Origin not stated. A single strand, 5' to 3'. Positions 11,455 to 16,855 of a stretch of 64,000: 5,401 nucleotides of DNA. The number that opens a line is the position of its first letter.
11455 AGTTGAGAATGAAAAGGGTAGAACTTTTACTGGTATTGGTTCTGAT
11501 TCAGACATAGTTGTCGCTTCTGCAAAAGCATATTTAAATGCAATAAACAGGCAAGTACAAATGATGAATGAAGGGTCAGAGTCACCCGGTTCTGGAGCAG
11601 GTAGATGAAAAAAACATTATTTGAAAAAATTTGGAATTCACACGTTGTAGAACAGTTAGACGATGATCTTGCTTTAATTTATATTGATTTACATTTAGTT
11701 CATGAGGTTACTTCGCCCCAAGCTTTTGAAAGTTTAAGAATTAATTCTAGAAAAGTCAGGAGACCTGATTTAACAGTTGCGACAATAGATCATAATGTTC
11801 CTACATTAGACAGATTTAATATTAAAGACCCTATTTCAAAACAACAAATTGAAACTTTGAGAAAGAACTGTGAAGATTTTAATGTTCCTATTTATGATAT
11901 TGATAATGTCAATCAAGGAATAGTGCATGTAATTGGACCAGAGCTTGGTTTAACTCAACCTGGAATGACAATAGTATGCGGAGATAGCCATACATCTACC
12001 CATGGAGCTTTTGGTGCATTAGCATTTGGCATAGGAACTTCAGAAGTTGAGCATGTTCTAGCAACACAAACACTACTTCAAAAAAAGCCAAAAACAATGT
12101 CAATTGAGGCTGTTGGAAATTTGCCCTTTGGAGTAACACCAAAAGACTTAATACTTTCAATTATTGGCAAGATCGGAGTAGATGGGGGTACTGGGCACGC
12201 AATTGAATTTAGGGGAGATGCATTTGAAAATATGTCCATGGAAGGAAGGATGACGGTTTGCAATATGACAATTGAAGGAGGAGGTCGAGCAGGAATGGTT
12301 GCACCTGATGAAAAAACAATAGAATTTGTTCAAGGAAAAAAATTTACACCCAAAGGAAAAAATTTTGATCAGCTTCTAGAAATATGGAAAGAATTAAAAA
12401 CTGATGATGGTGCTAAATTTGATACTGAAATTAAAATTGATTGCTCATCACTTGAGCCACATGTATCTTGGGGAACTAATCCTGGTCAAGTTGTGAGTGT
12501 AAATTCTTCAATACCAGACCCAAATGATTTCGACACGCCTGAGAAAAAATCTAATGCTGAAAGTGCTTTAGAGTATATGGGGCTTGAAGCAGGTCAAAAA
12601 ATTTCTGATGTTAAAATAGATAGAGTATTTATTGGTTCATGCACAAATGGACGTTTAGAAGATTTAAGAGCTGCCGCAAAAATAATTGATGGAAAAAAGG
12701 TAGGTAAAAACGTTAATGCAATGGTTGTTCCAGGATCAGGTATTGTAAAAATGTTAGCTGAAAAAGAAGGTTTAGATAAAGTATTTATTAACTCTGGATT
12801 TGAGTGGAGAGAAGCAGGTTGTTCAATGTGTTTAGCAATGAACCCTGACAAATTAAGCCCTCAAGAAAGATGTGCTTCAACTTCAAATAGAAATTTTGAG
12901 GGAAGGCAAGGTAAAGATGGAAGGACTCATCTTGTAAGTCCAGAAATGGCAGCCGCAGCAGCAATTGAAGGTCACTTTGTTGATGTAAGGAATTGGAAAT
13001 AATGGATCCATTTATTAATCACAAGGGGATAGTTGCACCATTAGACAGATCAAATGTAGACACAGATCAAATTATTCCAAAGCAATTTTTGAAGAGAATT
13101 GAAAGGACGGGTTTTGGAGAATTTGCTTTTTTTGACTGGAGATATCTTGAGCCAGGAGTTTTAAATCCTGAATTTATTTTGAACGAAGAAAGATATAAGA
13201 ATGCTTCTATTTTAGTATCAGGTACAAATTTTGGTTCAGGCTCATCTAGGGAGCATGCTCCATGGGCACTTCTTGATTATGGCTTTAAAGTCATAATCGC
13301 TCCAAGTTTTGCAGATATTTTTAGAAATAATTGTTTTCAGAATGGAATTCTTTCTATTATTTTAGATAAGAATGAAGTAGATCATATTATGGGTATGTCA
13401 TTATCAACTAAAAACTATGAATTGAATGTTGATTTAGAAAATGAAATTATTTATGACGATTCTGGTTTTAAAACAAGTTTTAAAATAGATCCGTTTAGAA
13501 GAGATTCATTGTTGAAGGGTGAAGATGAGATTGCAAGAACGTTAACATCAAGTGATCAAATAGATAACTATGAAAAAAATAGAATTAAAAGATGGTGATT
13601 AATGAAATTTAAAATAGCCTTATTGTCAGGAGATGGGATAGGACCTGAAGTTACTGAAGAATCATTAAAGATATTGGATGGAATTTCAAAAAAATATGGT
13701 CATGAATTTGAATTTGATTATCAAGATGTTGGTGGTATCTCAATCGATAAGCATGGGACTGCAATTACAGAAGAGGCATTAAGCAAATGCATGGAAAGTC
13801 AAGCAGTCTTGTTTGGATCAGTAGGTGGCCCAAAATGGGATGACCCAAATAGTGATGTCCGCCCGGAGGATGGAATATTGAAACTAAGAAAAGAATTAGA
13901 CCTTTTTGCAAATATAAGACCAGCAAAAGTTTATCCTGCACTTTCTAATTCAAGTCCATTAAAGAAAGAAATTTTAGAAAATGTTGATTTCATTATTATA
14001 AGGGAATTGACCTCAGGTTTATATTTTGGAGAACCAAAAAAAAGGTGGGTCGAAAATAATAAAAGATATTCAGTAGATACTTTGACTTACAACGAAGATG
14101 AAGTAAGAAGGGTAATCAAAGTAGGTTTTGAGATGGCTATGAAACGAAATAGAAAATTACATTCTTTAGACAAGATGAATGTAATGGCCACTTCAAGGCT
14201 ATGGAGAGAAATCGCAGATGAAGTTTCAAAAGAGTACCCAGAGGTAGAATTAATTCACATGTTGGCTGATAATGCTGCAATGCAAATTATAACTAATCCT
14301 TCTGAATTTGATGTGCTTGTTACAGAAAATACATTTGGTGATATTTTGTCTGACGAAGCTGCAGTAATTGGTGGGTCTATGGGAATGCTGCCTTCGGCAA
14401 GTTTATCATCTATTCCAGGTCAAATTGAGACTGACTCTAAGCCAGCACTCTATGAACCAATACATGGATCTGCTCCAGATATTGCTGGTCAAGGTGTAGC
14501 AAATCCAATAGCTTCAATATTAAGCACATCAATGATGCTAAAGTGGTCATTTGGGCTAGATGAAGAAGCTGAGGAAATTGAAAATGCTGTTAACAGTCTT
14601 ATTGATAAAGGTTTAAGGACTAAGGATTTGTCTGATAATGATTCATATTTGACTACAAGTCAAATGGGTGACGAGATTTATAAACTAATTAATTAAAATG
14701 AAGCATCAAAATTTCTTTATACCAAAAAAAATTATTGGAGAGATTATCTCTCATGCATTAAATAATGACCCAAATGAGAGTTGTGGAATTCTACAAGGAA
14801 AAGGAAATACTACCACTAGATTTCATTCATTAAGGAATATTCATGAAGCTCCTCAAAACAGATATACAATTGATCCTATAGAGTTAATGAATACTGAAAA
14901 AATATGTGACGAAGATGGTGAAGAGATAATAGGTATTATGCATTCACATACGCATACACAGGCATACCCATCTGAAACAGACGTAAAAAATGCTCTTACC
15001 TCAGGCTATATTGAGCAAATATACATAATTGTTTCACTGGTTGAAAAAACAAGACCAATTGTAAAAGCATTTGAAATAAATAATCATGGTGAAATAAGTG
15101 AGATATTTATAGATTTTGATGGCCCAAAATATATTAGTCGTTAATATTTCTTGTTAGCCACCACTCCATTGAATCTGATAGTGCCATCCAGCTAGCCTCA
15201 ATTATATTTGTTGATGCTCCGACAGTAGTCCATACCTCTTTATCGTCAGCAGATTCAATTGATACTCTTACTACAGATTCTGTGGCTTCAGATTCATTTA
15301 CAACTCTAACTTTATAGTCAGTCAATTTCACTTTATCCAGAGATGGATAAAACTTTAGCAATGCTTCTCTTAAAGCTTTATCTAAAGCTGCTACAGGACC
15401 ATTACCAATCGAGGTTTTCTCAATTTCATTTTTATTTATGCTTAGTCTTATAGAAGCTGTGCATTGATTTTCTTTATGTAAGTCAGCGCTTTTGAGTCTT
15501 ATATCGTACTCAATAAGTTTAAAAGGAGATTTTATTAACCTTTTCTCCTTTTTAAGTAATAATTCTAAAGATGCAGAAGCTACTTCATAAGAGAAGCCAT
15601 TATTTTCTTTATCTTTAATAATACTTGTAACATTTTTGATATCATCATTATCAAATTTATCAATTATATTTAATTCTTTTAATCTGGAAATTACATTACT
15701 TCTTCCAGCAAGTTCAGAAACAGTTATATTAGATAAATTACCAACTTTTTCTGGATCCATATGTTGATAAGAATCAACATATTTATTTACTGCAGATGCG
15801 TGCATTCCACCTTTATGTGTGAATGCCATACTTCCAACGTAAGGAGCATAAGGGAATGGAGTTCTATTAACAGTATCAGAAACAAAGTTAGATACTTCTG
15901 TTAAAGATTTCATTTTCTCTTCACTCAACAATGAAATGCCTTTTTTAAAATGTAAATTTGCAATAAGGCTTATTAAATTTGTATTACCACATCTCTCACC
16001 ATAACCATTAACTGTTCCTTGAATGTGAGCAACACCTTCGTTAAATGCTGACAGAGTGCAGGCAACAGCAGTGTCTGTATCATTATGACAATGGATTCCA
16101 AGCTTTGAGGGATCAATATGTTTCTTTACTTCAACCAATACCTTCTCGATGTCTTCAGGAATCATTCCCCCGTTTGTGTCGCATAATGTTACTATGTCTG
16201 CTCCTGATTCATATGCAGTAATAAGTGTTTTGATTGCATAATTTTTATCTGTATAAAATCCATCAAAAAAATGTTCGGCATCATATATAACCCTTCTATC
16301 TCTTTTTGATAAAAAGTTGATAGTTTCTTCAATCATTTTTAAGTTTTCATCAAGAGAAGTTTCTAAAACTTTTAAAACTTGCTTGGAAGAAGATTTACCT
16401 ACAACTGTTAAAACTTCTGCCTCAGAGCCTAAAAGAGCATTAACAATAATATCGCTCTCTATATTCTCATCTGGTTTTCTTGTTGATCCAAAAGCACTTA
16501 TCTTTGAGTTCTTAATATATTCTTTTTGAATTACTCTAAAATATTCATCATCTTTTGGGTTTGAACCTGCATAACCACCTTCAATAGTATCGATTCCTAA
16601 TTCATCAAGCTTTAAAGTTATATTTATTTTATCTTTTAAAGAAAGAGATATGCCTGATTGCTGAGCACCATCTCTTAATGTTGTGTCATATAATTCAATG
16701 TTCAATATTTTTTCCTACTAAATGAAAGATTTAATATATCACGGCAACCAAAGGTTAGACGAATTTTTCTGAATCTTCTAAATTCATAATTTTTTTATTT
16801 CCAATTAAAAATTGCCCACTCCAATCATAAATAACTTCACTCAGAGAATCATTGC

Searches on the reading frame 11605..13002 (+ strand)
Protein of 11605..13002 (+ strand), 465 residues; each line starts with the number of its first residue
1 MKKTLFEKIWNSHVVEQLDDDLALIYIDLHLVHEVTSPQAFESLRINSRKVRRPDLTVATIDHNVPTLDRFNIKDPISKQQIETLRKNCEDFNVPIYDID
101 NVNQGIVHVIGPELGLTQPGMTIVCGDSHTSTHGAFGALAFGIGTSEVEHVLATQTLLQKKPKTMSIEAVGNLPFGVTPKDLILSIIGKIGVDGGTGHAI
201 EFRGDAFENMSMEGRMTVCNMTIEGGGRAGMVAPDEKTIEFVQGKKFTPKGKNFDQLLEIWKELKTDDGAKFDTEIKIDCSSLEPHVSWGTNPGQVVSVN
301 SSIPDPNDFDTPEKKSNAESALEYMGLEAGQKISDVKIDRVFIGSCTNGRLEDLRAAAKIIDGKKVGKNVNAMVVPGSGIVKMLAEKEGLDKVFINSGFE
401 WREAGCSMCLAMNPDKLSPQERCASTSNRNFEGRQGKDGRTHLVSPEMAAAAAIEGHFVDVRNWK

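Call 52: search_protein_families(library=pfam, proteins=[window:11605-13002:+], max_evalue=0.00001)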
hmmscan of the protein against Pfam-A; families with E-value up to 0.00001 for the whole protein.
window:11605-13002:+ (465 aa): 1 family
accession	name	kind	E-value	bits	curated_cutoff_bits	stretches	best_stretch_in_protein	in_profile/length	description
PF00330.25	Aconitase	-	1.8e-178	594.7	28.7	1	7-456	1-463/463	Aconitase family (aconitate hydratase)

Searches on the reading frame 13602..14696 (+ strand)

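Call 52: search_protein_families(library=pfam, proteins=[window:13602-14696:+], max_evalue=0.00001)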
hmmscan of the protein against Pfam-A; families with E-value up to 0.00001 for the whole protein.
window:13602-14696:+ (364 aa): 1 family
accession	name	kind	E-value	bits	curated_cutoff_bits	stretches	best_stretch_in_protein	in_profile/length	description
PF00180.25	Iso_dh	-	2.7e-139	464.7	27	1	4-359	1-348/348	Isocitrate/isopropylmalate dehydrogenase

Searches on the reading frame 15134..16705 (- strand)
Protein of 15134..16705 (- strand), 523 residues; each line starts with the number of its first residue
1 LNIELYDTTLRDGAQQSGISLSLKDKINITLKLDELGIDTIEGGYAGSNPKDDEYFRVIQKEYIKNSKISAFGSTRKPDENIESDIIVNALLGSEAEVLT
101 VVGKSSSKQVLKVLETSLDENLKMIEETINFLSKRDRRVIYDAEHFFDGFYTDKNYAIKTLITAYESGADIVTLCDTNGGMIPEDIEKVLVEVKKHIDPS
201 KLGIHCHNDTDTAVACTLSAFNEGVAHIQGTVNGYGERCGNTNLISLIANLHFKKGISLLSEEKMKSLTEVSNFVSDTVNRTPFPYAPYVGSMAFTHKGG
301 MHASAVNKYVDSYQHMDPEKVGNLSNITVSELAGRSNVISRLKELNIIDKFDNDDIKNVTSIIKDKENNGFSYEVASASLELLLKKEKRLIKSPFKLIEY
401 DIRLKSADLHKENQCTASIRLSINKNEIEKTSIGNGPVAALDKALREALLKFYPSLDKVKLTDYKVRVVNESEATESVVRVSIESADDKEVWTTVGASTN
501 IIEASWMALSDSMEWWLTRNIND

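Call 52: search_protein_families(library=pfam, proteins=[window:15134-16705:-], max_evalue=0.00001)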
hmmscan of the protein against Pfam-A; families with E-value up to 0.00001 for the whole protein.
window:15134-16705:- (523 aa): 3 families
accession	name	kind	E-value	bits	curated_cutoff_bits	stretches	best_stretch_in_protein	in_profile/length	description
PF00682.25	HMGL-like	-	1.5e-44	152.8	29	1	3-275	2-260/260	HMGL-like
PF08502.15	LeuA_dimer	-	9.1e-27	94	24.9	1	374-514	1-128/131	LeuA allosteric (dimerisation) domain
PF22617.1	HCS_D2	-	9.7e-14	52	27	1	290-366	2-77/82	Homocitrate synthase post-HMGL domain-like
